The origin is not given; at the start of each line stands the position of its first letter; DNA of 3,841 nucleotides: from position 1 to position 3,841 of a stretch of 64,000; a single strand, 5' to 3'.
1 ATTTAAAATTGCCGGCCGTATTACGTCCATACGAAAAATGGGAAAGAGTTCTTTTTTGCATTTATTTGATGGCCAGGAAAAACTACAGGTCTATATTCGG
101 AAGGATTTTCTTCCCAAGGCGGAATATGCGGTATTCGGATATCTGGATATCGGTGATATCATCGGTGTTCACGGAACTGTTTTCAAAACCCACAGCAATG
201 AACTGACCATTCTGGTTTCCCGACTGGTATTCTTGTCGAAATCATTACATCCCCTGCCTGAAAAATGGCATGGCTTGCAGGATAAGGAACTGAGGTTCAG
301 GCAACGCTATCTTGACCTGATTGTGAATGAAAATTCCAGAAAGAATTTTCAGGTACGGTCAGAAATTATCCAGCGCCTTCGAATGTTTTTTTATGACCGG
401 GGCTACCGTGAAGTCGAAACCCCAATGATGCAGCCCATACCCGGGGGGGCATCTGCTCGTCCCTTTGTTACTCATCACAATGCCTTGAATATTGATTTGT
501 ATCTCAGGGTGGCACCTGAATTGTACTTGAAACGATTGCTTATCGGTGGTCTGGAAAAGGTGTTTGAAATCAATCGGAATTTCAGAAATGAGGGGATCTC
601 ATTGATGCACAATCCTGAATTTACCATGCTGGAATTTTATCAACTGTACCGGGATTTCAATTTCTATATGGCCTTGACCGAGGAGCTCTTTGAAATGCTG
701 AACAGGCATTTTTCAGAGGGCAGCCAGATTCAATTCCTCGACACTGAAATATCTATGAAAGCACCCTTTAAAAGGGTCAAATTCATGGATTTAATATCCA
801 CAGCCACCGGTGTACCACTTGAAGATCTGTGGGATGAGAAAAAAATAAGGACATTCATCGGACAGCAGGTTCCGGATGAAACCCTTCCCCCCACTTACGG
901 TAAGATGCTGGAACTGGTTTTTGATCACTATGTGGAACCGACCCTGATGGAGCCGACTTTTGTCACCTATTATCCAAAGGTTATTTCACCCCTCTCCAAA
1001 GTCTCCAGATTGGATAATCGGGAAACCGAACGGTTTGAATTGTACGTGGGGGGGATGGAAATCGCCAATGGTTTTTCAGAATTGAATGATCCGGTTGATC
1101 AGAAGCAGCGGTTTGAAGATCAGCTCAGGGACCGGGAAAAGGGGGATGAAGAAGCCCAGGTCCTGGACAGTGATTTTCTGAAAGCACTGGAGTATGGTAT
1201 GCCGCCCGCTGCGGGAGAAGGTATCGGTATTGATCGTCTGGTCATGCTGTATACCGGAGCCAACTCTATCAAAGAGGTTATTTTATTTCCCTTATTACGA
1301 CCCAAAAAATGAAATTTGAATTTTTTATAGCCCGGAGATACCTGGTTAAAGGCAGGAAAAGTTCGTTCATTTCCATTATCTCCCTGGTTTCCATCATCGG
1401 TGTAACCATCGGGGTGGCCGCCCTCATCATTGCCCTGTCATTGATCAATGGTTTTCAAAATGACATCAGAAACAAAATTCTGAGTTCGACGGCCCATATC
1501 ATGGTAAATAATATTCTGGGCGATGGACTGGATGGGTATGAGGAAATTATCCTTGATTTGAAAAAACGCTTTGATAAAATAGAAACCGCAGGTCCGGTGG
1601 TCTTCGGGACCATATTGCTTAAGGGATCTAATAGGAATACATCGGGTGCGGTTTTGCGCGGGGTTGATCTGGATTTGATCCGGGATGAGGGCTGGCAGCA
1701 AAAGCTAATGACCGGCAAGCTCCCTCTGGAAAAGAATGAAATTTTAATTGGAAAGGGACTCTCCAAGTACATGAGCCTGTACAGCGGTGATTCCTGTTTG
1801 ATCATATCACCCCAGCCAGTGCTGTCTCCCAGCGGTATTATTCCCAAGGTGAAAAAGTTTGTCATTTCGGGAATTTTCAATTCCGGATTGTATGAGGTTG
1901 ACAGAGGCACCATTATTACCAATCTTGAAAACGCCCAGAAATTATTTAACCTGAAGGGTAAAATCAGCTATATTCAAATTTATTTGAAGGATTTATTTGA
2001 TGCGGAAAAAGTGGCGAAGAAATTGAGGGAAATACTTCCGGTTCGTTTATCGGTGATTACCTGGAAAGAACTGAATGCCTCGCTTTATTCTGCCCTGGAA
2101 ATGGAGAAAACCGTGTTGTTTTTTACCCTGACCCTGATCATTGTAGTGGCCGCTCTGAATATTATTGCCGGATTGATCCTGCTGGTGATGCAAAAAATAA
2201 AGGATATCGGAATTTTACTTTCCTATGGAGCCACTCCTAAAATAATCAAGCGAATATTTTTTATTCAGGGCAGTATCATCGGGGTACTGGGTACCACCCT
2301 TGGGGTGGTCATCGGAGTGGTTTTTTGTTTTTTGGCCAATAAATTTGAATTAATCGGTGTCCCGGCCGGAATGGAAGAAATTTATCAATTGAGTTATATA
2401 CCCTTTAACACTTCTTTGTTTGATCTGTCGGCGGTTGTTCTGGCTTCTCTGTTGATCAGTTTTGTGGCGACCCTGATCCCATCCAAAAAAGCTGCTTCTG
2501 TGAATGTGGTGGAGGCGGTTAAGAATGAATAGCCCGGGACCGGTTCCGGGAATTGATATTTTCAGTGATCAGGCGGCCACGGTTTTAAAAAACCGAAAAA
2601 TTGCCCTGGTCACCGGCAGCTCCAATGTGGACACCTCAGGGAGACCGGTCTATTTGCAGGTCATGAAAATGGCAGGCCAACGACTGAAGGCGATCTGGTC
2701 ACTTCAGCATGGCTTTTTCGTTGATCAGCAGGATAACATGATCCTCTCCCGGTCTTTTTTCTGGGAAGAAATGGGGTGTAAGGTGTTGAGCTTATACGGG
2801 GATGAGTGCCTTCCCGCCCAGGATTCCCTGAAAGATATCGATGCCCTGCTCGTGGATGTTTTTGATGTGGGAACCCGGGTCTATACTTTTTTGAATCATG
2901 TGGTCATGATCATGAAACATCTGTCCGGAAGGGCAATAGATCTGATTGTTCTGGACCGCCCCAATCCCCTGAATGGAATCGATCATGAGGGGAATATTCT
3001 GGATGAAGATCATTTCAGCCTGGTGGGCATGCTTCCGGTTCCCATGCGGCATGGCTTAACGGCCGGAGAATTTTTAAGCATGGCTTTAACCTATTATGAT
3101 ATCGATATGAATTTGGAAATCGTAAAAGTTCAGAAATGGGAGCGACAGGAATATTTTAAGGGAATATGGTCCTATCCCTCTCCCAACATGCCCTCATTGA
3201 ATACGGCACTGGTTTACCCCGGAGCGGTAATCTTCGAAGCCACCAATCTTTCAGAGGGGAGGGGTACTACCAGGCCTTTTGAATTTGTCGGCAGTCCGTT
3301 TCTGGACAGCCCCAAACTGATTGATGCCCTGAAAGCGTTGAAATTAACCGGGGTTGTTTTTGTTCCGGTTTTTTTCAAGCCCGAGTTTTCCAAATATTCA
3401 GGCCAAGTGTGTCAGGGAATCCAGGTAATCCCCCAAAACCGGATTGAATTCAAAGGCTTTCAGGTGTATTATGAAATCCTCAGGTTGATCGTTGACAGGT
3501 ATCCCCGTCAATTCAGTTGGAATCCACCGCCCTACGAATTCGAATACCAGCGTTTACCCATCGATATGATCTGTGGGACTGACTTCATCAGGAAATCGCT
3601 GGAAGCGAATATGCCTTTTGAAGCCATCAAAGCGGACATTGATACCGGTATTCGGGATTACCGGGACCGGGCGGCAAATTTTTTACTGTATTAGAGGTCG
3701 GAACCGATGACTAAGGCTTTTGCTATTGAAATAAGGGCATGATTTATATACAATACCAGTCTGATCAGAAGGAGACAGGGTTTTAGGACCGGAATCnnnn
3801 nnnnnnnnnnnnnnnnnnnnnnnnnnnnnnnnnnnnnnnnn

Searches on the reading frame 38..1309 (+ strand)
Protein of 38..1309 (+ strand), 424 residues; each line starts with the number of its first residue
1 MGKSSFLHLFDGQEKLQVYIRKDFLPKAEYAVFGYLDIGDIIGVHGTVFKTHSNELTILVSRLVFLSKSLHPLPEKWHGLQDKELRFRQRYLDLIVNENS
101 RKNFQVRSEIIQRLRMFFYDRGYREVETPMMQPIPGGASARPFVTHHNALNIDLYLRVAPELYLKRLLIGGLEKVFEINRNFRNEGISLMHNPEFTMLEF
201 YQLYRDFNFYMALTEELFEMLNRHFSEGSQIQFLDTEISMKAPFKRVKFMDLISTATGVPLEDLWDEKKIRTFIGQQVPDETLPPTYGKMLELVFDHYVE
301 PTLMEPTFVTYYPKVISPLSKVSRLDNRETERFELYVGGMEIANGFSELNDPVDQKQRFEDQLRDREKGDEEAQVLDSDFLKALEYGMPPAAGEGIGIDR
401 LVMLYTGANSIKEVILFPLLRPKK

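Call 10: search_protein_families(library=pfam, proteins=[window:38-1309:+], max_evalue=0.01)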
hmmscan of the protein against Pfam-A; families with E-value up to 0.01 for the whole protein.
window:38-1309:+ (424 aa): 3 families
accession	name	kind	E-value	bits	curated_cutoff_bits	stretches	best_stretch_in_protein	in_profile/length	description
PF00152.25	tRNA-synt_2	-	3.9e-86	289.3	25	1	82-419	1-306/308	tRNA synthetases class II (D, K and N)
PF01336.31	tRNA_anti-codon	-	7.1e-08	32.7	27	1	2-63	15-72/75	OB-fold nucleic acid binding domain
PF01409.25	tRNA-synt_2d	-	7.5e-05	22.8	19.8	0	174-233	104-162/246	tRNA synthetases class II core domain (F)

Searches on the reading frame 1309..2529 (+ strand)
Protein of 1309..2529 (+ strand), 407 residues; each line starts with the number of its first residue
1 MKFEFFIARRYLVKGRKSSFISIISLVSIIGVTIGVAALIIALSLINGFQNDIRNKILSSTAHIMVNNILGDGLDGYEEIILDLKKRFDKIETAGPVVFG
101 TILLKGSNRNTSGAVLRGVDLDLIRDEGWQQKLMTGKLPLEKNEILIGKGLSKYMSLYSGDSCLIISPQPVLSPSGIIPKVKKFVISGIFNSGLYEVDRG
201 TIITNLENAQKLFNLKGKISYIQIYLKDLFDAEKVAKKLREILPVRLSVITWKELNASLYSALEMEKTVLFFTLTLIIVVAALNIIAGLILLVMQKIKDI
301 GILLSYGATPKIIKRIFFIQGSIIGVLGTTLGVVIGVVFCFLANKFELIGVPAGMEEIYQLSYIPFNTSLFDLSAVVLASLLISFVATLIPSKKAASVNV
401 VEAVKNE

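Call 10: search_protein_families(library=pfam, proteins=[window:1309-2529:+], max_evalue=0.01)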
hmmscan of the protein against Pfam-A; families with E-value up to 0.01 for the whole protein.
window:1309-2529:+ (407 aa): 2 families
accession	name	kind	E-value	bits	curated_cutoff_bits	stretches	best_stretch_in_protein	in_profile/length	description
PF12704.14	MacB_PCD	-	2.4e-15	57.8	27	1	25-241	1-206/207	MacB-like periplasmic core domain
PF02687.27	FtsX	-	3.9e-13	49.9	25.5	1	272-399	2-119/120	FtsX-like permease C-terminal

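Call 44: search_protein_families(library=ncbifam, proteins=[window:1309-2529:+], max_evalue=0.00001)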
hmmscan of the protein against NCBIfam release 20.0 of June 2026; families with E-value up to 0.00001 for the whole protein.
window:1309-2529:+ (407 aa): 6 families
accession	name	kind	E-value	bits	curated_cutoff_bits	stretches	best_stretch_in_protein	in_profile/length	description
TIGR02212.1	lolCE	equivalog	4.9e-95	318.9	362.45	1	3-407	2-411/411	lipoprotein-releasing ABC transporter permease subunit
NF008357.0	PRK11146.1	exception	4.3e-55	187.2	439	1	2-399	4-406/414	lipoprotein-releasing ABC transporter permease subunit LolE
NF008076.0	PRK10814.1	exception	5.3e-51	173.9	473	1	5-406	7-398/399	lipoprotein-releasing ABC transporter permease subunit LolC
TIGR02213.1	lolE_release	exception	1.5e-49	169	540.35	1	4-400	3-404/411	lipoprotein-releasing ABC transporter permease subunit LolE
NF007826.0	PRK10535.1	equivalog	2.8e-06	25.9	966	1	219-406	469-647/648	macrolide ABC transporter ATP-binding protein/permease MacB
NF038347.1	FtsX_Gpos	exception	2.9e-06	26.8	225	1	224-375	126-273/296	permease-like cell division protein FtsX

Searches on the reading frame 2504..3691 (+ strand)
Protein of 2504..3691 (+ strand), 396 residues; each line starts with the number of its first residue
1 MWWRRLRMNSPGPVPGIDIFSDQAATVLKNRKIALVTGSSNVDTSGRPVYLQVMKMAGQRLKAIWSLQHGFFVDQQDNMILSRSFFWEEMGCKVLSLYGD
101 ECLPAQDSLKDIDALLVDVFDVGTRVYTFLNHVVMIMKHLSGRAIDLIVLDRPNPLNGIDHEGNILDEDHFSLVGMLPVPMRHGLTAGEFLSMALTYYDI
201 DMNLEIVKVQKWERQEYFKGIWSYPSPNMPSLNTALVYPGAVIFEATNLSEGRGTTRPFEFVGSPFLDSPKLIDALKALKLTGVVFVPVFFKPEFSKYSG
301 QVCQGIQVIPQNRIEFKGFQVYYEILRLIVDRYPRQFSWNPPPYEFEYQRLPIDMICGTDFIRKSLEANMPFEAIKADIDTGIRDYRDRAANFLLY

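Call 10: search_protein_families(library=pfam, proteins=[window:2504-3691:+], max_evalue=0.01)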
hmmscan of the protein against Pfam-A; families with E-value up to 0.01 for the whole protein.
window:2504-3691:+ (396 aa): 2 families
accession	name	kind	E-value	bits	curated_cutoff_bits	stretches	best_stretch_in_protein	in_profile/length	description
PF07075.17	NamZ_N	-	5e-54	183.2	26.9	1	33-232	1-202/203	Exo-beta-N-acetylmuramidase NamZ, N-terminal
PF20732.2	NamZ_C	-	3.6e-45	154.9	25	1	236-396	1-152/152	Exo-beta-N-acetylmuramidase NamZ, C-terminal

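Call 44: search_protein_families(library=ncbifam, proteins=[window:2504-3691:+], max_evalue=0.00001)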
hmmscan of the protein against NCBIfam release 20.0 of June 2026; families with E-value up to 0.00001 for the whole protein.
window:2504-3691:+ (396 aa): 0 families
